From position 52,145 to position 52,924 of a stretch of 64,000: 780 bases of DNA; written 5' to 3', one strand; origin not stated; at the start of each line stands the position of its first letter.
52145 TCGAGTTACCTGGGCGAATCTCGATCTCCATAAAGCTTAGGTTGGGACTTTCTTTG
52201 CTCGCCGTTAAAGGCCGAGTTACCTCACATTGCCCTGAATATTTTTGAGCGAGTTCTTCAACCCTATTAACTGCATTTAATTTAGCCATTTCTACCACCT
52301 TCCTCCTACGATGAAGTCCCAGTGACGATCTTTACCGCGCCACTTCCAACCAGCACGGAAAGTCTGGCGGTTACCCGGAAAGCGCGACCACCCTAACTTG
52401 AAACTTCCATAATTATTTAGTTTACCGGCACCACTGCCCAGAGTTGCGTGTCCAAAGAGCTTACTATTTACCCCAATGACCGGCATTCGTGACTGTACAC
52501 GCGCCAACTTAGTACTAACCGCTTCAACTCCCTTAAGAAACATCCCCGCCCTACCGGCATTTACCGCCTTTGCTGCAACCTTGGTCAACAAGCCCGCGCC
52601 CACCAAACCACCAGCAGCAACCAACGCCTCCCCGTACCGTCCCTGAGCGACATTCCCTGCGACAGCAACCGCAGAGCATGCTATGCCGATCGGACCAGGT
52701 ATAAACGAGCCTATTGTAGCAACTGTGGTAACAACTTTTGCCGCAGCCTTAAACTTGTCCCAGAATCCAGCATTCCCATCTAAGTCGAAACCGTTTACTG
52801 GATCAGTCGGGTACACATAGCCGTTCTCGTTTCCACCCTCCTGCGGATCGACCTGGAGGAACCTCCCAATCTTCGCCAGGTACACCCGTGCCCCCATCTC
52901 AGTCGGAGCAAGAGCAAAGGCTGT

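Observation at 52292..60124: Giant membrane-anchored PA14/FG-GAP/RHS polymorphic toxin with a glycine-zipper-like C-terminal domain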

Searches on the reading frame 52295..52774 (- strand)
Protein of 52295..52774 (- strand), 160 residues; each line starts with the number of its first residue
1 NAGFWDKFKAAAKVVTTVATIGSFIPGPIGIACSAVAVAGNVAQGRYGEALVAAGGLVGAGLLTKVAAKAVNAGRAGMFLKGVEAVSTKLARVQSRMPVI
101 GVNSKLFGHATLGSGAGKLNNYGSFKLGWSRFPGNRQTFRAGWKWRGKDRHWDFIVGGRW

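Call 8: search_protein_families(library=pfam, proteins=[window:52295-52774:-], max_evalue=10)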
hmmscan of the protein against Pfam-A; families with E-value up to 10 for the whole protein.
seq(160 aa): 1 family
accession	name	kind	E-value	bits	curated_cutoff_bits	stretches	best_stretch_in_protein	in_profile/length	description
PF01829.23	Peptidase_A6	-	0.0074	15.9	27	1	1-36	312-344/353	Peptidase A6 family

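Call 11: find_homologous_proteins(query=window:52295-52774:-, max_evalue=0.01)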
Query seq(160 aa) (160 aa): 9 proteins with E <= 0.01 among 339 candidates.
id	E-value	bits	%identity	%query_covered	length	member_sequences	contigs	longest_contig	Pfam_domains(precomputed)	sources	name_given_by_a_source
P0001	5.3e-15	74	43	74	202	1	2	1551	PF01829.24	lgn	-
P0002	8.7e-15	73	44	76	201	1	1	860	-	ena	-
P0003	1.3e-14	73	40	89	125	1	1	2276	-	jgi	jgi:hypothetical protein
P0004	7.0e-12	64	73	23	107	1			-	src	-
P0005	1.3e-11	63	63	37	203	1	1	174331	-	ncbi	-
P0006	2.4e-11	62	46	48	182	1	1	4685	-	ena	-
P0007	1.0e-10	60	66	26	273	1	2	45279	PF01829.24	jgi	jgi:RHS repeat-associated protein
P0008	1.8e-10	59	40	81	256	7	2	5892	-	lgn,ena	-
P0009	1.6e-9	56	38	77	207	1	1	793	-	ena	-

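Call 14: find_encoding_contigs(protein=P0005, flank=10000, max_places=4)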
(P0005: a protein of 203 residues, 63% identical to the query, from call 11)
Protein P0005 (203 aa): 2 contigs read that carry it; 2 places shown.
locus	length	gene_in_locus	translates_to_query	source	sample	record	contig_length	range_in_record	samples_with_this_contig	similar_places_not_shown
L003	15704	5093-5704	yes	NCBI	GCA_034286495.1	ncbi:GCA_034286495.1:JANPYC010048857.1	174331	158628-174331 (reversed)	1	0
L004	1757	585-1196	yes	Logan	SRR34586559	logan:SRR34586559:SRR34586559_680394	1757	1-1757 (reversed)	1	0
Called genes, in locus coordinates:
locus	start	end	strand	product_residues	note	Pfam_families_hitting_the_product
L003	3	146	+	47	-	?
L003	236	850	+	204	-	PF01797:Y1_Tnp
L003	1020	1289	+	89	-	-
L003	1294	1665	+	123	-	-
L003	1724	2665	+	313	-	-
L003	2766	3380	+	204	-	PF01797:Y1_Tnp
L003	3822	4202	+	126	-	-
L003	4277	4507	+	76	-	-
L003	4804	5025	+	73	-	-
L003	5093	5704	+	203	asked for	-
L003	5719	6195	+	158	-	-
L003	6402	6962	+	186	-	PF01453:B_lectin (faint)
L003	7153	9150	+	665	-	-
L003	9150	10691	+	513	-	PF00140:Sigma70_r1_2, PF04542:Sigma70_r2, PF04539:Sigma70_r3, PF04545:Sigma70_r4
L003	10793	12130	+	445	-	PF00722:Glyco_hydro_16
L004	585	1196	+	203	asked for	-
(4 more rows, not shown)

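Call 35: search_protein_representatives(alignment_id=A2)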
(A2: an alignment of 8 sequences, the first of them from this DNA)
Query: 8 sequences, 156 profile positions. Proteins with E-value up to 0.001 (for the whole library): 216; up to 1e-10: 82; up to 1e-30: 8. The best 150 are listed.
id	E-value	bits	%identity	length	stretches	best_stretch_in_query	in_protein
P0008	1.1e-57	210.5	-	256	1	5-155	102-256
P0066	1.1e-48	181.3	-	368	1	3-150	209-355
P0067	9.5e-45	168.5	-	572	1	5-143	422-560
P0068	5.1e-40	153.1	-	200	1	3-142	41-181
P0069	3.7e-38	147.1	-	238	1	5-148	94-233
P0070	7.6e-37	142.8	-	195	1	6-139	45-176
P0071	4.0e-33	130.7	-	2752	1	12-140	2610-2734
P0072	7.2e-33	129.9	-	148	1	8-139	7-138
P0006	1.3e-29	119.3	-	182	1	2-82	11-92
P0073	3.8e-29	117.8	-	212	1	4-142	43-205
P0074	1.2e-27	112.9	-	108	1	29-123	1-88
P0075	3.7e-27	111.3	-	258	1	6-136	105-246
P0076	8.2e-27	110.2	-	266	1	2-145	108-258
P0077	2.0e-26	108.9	-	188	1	16-147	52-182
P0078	3.6e-26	108.1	-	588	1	2-78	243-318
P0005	6.1e-23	97.6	-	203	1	2-135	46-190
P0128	1.1e-12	64.3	-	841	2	2-86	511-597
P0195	3.2e-06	43.3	-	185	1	71-139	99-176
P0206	1.1e-05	41.6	-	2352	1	49-140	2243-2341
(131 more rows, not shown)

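Call 37: predict_structure(alignment_id=A2)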
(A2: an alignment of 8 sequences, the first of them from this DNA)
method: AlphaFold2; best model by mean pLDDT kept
length: 160 residues; sequences in the alignment: 8
mean_pLDDT: 53.8   pTM: 0.36
mean pLDDT of the five models: 53.8, 51.6, 51.2, 50.5, 48.6
residues with pLDDT >= 90: 0; 70-90: 10; 50-70: 92; < 50: 58
segments of 3 or more residues with pLDDT < 50: 1-3, 22-28, 54-84, 111-114, 158-160
pLDDT, mean of each block of 10 residues (from residue 1): 53 53 48 55 55 46 35 39 48 56 58 54 67 68 70 58
secondary structure, 60 per line:
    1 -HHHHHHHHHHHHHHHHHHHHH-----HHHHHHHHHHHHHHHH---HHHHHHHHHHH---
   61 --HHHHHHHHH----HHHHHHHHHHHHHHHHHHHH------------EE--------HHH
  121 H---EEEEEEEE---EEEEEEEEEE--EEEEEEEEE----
elements in order: H2-22 H28-43 H47-57 H63-71 H76-95 H118-121 E125-132 E136-145 E148-156

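Call 41: find_related_loci(query=A2, collection=genome_contigs, flank=4000)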
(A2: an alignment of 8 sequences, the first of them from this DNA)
Query A2 (160 aa) in genome_contigs; peptide patterns used: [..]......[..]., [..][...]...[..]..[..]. (x = any residue, [..] = any of these).
194 stretches matched a pattern; 14 encode a relative of the query (tblastn E <= 1e-3); 14 distinct loci.
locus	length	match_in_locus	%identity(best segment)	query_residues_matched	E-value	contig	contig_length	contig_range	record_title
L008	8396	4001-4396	44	1-142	8e-24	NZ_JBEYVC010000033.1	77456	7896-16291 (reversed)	Streptomyces sp. NPDC047072 NPDC047072_83_A4.ctg-0033, whole genome shotgun sequence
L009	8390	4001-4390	44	4-142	5e-23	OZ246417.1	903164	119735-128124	MAG: uncultured Candidatus Saccharibacteria bacterium isolate binchicken_co179_116 genome assembly, chromosome: 1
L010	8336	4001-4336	45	13-131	2e-18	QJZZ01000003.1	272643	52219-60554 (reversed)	MAG: Candidatus Saccharibacteria bacterium isolate SZUA-359 scaffold_18, whole genome shotgun sequence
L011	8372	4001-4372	41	11-143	6e-18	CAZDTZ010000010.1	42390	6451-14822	MAG TPA_asm: uncultured Candidatus Saccharibacteria bacterium isolate SRP200132_co1_471 genome assembly, contig: NODE_14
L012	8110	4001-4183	57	10-70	6e-16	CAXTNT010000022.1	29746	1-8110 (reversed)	MAG TPA_asm: uncultured bacterium isolate public_SRR11456915_metawrap_bin.4 genome assembly, contig: public_SRR11456915_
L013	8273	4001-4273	44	3-92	7e-11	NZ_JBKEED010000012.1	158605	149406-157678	MAG: Demequina sp. isolate VLC_003 k251_1293919, whole genome shotgun sequence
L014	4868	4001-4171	62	13-73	1e-9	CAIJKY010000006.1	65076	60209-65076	uncultured bacterium isolate MJ-time_bin-4697 genome assembly, contig: bin-4697:06/17, whole genome shotgun sequence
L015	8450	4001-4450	36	4-159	1e-7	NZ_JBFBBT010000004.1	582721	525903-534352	Amycolatopsis sp. NPDC051102 NPDC051102_41_B7.ctg-0004, whole genome shotgun sequence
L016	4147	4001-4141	51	23-69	7e-6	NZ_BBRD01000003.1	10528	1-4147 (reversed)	Demequina aestuarii strain NBRC 106260, whole genome shotgun sequence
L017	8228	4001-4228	41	4-75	7e-6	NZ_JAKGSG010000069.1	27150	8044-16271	Antribacter soli strain KLBMP 9083 Scaffold24_1, whole genome shotgun sequence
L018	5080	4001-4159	43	22-74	8e-6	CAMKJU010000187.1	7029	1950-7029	MAG: uncultured Lentisphaerae bacterium isolate SRR12081301_bin.91_metaWRAP_v1.3_MAG genome assembly, contig: ERZ1228976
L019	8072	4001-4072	71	21-44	7e-6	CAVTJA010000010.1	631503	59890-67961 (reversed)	MAG: uncultured Actinomycetota bacterium isolate MFD05684.bin.1.363 genome assembly, contig: contig_55902, whole genome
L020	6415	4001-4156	43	23-76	1e-5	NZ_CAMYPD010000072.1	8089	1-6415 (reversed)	MAG: uncultured Tessaracoccus sp. isolate SRR17635580_bin.13_metaWRAP_v1.3_MAG ERZ14212544.1217, whole genome shotgun se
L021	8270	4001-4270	33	22-94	3e-5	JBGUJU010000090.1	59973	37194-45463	MAG: Sodaliphilus sp. isolate ruminal_MAG_297 ruminal_MAG_297_contig_0092, whole genome shotgun sequence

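Call 60: search_protein_families(library=pfam, alignment_id=A6, max_evalue=0.001)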
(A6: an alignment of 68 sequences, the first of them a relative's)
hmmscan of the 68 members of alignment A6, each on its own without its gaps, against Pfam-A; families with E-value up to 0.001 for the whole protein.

A. member 1, P0005 (203 aa): 1 family
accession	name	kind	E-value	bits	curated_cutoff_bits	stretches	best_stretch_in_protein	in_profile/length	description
PF01829.23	Peptidase_A6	-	2.7e-05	23.9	27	1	41-79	311-345/353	Peptidase A6 family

B. families by the number of members that match (of 68 scanned): 15 families
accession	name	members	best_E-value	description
PF01829.23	Peptidase_A6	14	2.3e-05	Peptidase A6 family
PF07591.16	PT-HINT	12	4.8e-23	Pretoxin HINT domain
PF01079.26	Hint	10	5.1e-08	Hint module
PF05593.20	RHS_repeat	6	2.6e-14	RHS Repeat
PF05203.21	Hom_end_hint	6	1.4e-11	Hom_end-associated Hint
PF15650.12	Tox-REase-9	3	2.9e-09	Restriction endonuclease fold toxin 9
PF13403.11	Hint_2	3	1.2e-08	Hint domain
PF14890.11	Intein_splicing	3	0.00011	Intein splicing domain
PF01541.30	GIY-YIG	2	9.6e-05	GIY-YIG catalytic domain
PF07691.17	PA14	1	2.7e-17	PA14 domain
PF00754.31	F5_F8_type_C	1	1.4e-14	F5/8 type C domain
PF22633.2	F5_F8_type_C_2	1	2.9e-13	NedA-like, galactose-binding domain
PF15649.12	Tox-REase-7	1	7.4e-11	Restriction endonuclease fold toxin 7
PF14623.11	Vint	1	0.0007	Hint-domain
PF04888.17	SseC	1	0.00074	Secretion system effector C (SseC) like family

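Call 61: search_solved_structures(query=A2, max_evalue=10, show_alignments=4)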
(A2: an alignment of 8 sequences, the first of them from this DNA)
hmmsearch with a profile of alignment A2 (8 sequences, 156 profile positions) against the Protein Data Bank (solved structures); distinct sequences matched with E-value up to 10: 8.
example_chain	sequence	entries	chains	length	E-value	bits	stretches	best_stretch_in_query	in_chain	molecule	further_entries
1f8v_D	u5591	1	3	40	0.0047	20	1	6-34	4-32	MATURE CAPSID PROTEIN GAMMA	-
3lob_D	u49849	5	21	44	0.0062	19.6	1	5-35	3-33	Coat protein gamma | Capsid protein Gamma | Capsid protein alpha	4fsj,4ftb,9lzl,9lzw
2bbv_D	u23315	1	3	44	0.0079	19.3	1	5-35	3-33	PROTEIN (BLACK BEETLE VIRUS CAPSID PROTEIN)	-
4fte_A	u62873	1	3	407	0.18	14.9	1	5-35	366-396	Capsid protein alpha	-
4fts_A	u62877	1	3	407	0.19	14.8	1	5-35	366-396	Capsid protein alpha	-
1nov_D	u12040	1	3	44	0.28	14.2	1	6-34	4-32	NODAMURA VIRUS COAT PROTEINS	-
9ygm_Ll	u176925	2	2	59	1.6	11.8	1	89-143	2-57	60S ribosomal protein eL39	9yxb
2l7n_A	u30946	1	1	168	2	11.4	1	30-102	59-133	Talin-1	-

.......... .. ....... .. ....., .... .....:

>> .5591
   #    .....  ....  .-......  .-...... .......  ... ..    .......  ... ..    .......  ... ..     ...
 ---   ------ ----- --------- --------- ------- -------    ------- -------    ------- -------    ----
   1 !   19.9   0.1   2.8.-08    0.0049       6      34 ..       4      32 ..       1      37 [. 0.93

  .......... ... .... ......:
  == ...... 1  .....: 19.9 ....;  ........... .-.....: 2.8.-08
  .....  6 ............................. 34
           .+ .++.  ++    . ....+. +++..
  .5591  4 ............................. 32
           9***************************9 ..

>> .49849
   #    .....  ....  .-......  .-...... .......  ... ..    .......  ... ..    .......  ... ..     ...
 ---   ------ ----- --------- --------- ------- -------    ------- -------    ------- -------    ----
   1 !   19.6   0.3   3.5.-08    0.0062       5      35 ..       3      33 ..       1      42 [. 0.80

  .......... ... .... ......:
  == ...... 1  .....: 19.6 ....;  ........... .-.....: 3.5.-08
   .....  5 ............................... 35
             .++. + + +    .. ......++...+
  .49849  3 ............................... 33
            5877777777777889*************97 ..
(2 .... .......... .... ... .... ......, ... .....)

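Call 88: find_related_loci(query=A2, collection=viral_contigs, flank=3000)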
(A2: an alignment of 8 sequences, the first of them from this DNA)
Query A2 (160 aa) in viral_contigs; peptide patterns used: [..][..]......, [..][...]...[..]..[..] (x = any residue, [..] = any of these).
79 stretches matched a pattern; 1 encode a relative of the query (tblastn E <= 1e-3); 1 distinct loci.
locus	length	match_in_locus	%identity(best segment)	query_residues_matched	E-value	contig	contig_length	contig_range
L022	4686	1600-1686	55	3-30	2e-6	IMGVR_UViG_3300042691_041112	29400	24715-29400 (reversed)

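Call 90: search_protein_families(library=pfam, proteins=[L022:1162-2082:+, L022:2187-3503:+, L022:334-978:-, L022:4078-4632:+, L022:3550-3879:+], max_evalue=0.01)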
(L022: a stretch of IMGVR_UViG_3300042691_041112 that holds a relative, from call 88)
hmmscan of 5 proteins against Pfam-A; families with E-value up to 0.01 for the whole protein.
L022:1162-2082:+ (306 aa): 1 family
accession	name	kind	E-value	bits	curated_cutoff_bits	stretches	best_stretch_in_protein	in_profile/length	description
PF01829.23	Peptidase_A6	-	0.00015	21.4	27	1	152-185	315-348/353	Peptidase A6 family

L022:2187-3503:+ (438 aa): 0 families

L022:334-978:- (214 aa): 0 families

L022:4078-4632:+ (184 aa): 1 family
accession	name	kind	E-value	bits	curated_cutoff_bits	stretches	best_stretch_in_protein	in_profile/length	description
PF24579.1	PDDEXK_14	-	2.1e-06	28.5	25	1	52-174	15-140/140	Phage putative PDDEXK endonuclease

L022:3550-3879:+ (109 aa): 0 families

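Call 96: find_encoding_contigs(protein=P0003, flank=3000, max_places=2)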
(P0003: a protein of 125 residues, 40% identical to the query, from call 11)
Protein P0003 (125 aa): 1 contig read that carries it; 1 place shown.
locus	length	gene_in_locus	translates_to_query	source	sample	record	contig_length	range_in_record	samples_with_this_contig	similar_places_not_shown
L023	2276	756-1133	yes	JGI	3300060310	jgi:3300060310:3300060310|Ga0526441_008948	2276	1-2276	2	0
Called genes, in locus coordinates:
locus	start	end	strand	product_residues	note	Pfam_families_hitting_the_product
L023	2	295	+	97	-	?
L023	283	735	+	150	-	-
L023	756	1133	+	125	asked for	-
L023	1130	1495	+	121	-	-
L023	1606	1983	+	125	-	-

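Call 97: find_encoding_contigs(protein=P0008, flank=3000, max_places=2)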
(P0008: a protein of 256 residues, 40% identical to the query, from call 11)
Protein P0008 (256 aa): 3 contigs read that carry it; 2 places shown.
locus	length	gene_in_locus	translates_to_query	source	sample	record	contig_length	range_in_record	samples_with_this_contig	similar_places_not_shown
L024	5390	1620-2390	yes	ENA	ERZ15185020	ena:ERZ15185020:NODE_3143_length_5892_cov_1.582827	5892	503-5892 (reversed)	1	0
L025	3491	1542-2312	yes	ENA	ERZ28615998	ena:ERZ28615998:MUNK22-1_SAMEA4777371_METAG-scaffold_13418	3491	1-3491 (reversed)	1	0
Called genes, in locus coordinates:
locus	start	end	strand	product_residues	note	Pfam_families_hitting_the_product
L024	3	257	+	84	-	?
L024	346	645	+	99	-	-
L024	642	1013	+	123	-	-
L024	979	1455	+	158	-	-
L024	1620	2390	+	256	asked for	-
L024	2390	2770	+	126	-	-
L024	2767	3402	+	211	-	-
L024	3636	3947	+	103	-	PF01638:HxlR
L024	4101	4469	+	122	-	PF01797:Y1_Tnp (weak)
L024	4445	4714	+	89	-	-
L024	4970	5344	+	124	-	-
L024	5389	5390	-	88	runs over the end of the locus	-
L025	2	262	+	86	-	?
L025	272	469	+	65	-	PF10049:DUF2283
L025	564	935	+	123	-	-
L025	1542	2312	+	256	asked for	-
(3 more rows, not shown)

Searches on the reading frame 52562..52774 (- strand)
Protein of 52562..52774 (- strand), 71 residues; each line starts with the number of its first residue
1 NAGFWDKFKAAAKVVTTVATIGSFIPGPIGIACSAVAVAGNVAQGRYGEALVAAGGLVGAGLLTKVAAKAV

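Call 67: search_solved_structures(query=A7, max_evalue=10, show_alignments=3)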
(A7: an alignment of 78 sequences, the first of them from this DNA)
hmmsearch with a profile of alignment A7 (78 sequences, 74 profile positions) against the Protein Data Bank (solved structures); distinct sequences matched with E-value up to 10: 8.
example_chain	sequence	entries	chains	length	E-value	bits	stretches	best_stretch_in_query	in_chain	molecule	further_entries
3lob_D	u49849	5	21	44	1.3e-06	31.4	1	7-45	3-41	Coat protein gamma | Capsid protein Gamma | Capsid protein alpha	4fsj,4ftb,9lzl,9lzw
1f8v_D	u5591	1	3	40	2.5e-06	30.5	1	8-37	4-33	MATURE CAPSID PROTEIN GAMMA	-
2bbv_D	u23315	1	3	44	3.9e-06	29.9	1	7-45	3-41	PROTEIN (BLACK BEETLE VIRUS CAPSID PROTEIN)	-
4fte_A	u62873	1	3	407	3.1e-05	27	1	6-45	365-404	Capsid protein alpha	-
4fts_A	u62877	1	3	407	3.6e-05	26.8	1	6-45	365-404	Capsid protein alpha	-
1nov_D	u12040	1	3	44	3.9e-05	26.7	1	8-38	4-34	NODAMURA VIRUS COAT PROTEINS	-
2l7n_A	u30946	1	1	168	2.1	11.5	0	32-72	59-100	Talin-1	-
8ump_A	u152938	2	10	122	2.3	11.4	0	40-53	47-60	T33-ml35-redesigned-TPR-domain-fold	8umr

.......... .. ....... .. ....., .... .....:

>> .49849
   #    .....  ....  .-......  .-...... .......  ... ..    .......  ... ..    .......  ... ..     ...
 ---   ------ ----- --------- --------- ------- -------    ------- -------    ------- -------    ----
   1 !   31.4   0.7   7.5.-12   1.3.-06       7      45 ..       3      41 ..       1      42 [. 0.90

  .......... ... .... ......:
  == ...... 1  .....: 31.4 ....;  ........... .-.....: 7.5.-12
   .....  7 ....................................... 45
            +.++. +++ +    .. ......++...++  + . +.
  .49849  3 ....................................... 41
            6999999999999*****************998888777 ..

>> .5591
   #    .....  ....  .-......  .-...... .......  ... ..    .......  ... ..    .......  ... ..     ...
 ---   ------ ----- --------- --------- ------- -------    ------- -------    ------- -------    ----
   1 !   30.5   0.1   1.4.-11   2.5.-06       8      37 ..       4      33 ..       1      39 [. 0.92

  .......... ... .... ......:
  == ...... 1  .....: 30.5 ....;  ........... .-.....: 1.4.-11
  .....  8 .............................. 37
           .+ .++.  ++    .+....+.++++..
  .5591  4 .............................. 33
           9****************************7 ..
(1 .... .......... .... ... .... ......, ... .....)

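Call 78: search_protein_families(library=ncbifam, alignment_id=A7, max_evalue=1)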
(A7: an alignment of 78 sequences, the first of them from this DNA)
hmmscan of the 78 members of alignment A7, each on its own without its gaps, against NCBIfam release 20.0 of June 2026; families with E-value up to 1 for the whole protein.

A. member 1, seq(71 aa): 0 families

B. families by the number of members that match (of 78 scanned): 36 families (the first 25 are shown)
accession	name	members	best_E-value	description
TIGR00709.1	dat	7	0.00065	diaminobutyrate--2-oxoglutarate transaminase family protein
NF005386.0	PRK06931.1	4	0.0074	diaminobutyrate--2-oxoglutarate transaminase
TIGR01830.1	3oxo_ACP_reduc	2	0.0018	3-oxoacyl-[acyl-carrier-protein] reductase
NF006110.0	PRK08261.1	2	0.0025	3-oxoacyl-ACP reductase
NF041453.1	Bac51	2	0.011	bacteriocin 51 precursor BacA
NF047709.1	RiPP_TigB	2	0.077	methyl-cyclopropylglycine-containing RiPP peptide TigB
NF041409.1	XopAV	2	0.13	type III secretion system effector XopAV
NF051432.1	PepSY_MTB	2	0.24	PepSY domain-containing protein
NF004197.0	PRK05653.1-1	1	0.0046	3-oxoacyl-ACP reductase FabG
NF005393.0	PRK06938.1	1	0.008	diaminobutyrate--2-oxoglutarate transaminase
NF041559.1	BTH_I2691_fam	1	0.0097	T6SS effector BTH_I2691 family protein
NF042966.1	AcAcCoAred_PhaB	1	0.013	acetoacetyl-CoA reductase PhaB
NF009546.0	PRK12935.1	1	0.021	acetoacetyl-CoA reductase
TIGR04348.1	TIGR04348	1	0.022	selenoneine biosynthesis selenosugar synthase SenB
NF041681.1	HGxxPAAW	1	0.031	HGxxPAAW family protein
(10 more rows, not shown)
